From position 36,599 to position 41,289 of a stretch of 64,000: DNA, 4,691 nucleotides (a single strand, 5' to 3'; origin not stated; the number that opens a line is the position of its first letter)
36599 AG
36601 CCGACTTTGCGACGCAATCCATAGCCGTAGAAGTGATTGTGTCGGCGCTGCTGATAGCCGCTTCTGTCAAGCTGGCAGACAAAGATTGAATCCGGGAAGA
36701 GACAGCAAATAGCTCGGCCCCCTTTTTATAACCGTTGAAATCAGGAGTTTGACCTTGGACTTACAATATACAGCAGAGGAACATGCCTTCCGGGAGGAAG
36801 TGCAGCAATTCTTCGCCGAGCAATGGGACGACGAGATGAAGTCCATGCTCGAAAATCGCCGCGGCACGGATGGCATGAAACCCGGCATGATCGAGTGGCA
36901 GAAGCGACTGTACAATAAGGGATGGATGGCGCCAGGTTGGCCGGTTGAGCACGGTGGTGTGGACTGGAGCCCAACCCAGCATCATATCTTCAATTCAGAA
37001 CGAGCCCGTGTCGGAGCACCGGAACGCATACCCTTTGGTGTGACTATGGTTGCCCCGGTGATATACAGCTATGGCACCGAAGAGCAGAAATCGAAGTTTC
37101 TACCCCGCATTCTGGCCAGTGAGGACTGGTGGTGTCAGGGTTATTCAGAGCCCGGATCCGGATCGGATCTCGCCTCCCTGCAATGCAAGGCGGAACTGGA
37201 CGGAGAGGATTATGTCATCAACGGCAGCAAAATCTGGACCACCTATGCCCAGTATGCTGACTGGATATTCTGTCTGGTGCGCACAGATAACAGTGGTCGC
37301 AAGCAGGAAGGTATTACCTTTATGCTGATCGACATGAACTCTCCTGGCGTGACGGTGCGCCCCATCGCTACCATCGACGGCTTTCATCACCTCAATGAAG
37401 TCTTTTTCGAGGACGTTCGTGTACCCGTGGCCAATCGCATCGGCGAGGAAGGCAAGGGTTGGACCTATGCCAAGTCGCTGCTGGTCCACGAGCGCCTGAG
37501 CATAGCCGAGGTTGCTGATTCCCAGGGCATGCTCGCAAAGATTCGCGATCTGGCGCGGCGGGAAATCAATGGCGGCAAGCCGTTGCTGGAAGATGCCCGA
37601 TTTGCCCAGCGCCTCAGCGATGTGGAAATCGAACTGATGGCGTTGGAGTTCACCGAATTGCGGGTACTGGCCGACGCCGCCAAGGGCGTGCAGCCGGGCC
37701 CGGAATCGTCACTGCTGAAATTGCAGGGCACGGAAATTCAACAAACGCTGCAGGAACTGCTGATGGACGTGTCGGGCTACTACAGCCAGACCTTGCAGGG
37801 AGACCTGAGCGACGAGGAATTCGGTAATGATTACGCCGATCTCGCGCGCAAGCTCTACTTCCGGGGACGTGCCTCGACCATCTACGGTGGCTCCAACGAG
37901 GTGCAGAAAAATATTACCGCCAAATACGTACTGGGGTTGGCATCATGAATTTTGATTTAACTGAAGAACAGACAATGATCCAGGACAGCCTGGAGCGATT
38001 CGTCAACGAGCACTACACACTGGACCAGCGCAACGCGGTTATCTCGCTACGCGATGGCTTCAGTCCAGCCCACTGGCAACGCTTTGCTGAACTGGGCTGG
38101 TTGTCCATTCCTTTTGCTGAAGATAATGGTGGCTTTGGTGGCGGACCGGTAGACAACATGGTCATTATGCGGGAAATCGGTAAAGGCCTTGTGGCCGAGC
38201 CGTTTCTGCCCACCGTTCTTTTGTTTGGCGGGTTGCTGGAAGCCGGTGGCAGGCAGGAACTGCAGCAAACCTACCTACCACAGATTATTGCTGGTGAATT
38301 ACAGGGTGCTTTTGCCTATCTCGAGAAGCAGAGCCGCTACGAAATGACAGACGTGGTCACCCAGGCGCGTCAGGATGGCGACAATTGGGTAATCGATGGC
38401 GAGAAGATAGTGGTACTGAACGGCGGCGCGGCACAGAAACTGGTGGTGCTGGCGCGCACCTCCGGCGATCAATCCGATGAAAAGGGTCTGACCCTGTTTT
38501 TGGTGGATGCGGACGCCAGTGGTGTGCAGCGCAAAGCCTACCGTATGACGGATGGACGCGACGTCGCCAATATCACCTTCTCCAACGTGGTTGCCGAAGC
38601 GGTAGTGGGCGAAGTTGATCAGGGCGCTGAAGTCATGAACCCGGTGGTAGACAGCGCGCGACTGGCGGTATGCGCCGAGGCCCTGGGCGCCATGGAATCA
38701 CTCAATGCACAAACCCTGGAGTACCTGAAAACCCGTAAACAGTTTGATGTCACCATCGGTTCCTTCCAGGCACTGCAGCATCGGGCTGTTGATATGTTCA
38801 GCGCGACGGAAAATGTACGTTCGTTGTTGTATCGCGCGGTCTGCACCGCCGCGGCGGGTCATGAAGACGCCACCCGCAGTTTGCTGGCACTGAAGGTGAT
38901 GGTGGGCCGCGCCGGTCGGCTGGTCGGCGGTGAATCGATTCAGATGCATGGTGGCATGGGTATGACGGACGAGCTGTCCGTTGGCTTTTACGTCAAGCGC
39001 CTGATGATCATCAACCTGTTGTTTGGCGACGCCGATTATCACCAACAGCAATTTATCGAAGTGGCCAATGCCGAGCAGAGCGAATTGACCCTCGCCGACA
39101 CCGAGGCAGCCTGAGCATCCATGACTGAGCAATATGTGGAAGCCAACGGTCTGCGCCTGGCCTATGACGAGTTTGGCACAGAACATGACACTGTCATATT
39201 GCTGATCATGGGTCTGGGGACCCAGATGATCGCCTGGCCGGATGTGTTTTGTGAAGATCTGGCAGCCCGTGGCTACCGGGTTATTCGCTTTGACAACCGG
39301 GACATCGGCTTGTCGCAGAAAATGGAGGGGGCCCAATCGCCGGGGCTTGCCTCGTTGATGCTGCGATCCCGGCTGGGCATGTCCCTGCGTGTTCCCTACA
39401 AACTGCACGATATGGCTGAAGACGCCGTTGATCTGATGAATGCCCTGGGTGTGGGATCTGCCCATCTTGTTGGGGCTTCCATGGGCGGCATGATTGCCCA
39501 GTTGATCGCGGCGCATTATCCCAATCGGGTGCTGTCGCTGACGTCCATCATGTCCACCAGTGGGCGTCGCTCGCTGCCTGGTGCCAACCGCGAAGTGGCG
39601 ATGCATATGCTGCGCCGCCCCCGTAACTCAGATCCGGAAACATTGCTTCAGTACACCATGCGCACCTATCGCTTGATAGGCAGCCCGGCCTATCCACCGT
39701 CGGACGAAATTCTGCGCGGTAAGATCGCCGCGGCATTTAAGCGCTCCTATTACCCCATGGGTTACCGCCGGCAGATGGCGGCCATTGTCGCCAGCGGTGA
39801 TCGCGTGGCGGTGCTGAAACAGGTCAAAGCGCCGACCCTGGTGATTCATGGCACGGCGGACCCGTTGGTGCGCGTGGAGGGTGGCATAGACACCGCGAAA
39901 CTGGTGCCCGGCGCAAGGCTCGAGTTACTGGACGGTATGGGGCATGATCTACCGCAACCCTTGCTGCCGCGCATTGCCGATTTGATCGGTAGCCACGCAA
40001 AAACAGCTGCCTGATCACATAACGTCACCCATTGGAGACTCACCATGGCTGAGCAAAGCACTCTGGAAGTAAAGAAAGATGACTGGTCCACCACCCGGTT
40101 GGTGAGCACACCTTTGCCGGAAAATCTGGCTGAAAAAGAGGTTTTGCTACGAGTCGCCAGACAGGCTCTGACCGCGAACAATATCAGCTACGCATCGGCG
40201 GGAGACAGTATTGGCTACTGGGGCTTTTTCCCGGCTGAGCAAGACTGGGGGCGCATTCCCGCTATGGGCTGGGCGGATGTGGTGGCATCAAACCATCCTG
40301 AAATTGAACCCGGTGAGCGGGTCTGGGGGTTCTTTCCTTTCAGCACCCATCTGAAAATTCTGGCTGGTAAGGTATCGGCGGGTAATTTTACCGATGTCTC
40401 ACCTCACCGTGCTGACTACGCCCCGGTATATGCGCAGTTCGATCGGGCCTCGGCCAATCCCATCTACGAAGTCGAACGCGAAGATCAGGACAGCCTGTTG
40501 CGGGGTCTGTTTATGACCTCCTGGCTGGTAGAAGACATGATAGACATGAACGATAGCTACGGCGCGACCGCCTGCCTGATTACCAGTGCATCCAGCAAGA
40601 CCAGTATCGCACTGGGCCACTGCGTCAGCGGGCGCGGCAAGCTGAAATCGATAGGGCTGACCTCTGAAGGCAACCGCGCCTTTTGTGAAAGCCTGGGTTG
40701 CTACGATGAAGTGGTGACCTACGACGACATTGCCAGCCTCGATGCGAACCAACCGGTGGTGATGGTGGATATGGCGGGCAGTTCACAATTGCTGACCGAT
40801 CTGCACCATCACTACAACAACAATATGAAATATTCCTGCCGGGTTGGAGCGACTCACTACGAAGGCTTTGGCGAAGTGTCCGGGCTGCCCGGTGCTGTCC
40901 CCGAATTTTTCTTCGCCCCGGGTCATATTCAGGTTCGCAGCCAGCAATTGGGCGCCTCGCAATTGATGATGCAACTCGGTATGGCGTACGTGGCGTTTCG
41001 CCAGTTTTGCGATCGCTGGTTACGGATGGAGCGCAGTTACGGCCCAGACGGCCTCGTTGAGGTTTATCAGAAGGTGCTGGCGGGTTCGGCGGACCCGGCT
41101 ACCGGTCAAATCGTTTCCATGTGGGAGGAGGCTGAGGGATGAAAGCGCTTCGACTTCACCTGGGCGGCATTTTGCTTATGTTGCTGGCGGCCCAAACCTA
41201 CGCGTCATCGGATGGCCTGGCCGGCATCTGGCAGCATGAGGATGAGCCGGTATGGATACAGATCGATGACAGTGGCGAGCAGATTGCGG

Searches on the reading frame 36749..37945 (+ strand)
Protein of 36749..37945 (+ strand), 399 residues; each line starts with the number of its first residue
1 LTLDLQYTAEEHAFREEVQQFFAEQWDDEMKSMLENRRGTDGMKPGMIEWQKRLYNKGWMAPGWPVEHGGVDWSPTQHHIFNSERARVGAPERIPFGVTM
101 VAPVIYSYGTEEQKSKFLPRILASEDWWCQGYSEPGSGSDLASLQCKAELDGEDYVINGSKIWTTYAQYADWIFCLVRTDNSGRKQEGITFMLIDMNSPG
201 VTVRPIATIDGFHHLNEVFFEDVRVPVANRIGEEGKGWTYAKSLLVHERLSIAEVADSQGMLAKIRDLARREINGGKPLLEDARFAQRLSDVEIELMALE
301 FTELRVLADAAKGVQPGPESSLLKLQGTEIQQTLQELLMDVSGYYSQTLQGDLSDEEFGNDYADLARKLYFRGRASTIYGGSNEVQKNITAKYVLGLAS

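Call 21: search_protein_families(library=pfam, proteins=[window:36749-37945:+], max_evalue=0.001)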
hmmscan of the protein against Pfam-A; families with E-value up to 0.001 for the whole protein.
window:36749-37945:+ (399 aa): 3 families
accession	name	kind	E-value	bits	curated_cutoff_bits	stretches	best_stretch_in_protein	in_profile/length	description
PF02770.24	Acyl-CoA_dh_M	-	2.7e-21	76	33.3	1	129-223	1-97/97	Acyl-CoA dehydrogenase, middle domain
PF00441.29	Acyl-CoA_dh_1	-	3e-18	66.8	22.4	1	235-394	1-149/150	Acyl-CoA dehydrogenase, C-terminal domain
PF02771.21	Acyl-CoA_dh_N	-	6.7e-18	65.6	22.9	1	8-124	1-112/113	Acyl-CoA dehydrogenase, N-terminal domain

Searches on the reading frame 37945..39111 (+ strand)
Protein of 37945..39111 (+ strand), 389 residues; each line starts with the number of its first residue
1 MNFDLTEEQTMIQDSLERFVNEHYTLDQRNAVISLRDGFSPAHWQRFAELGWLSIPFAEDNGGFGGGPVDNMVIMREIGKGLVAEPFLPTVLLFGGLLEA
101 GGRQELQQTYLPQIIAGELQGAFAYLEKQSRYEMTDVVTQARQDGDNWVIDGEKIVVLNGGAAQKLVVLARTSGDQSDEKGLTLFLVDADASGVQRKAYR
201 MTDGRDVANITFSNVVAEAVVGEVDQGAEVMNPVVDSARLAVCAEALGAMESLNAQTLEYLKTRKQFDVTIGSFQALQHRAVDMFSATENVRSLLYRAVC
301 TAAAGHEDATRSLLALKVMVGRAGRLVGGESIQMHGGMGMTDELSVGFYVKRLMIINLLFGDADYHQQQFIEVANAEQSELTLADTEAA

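Call 21: search_protein_families(library=pfam, proteins=[window:37945-39111:+], max_evalue=0.001)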
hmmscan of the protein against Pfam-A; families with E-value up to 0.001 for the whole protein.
window:37945-39111:+ (389 aa): 3 families
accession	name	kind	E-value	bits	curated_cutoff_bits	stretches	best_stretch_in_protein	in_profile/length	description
PF00441.29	Acyl-CoA_dh_1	-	4.2e-23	82.6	22.4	1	226-366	2-141/150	Acyl-CoA dehydrogenase, C-terminal domain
PF02771.21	Acyl-CoA_dh_N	-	2.6e-17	63.6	22.9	1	6-118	1-113/113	Acyl-CoA dehydrogenase, N-terminal domain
PF02770.24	Acyl-CoA_dh_M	-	4.5e-14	52.8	33.3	1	122-215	1-97/97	Acyl-CoA dehydrogenase, middle domain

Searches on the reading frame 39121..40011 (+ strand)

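Call 21: search_protein_families(library=pfam, proteins=[window:39121-40011:+], max_evalue=0.001)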
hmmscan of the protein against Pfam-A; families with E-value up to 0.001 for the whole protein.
window:39121-40011:+ (297 aa): 4 families
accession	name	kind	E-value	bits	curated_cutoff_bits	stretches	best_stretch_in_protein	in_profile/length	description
PF00561.26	Abhydrolase_1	-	3.4e-23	83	25.8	1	25-276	2-239/245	alpha/beta hydrolase fold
PF12146.15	Hydrolase_4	-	7.4e-14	52.1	27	2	21-137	2-101/239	Serine aminopeptidase, S33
PF12697.13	Abhydrolase_6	-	3.4e-13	51.2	26.3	1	31-278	6-206/217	Alpha/beta hydrolase family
PF20408.4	Abhydrolase_11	-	1e-05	25.8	27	0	228-277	119-167/193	Alpha/beta hydrolase domain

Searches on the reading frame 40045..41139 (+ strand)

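Call 21: search_protein_families(library=pfam, proteins=[window:40045-41139:+], max_evalue=0.001)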
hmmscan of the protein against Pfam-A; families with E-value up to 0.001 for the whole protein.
window:40045-41139:+ (365 aa): 1 family
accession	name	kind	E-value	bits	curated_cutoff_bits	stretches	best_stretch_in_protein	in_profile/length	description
PF11017.14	DUF2855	-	9.5e-94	315.4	30.9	1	41-349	2-334/335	Protein of unknown function (DUF2855)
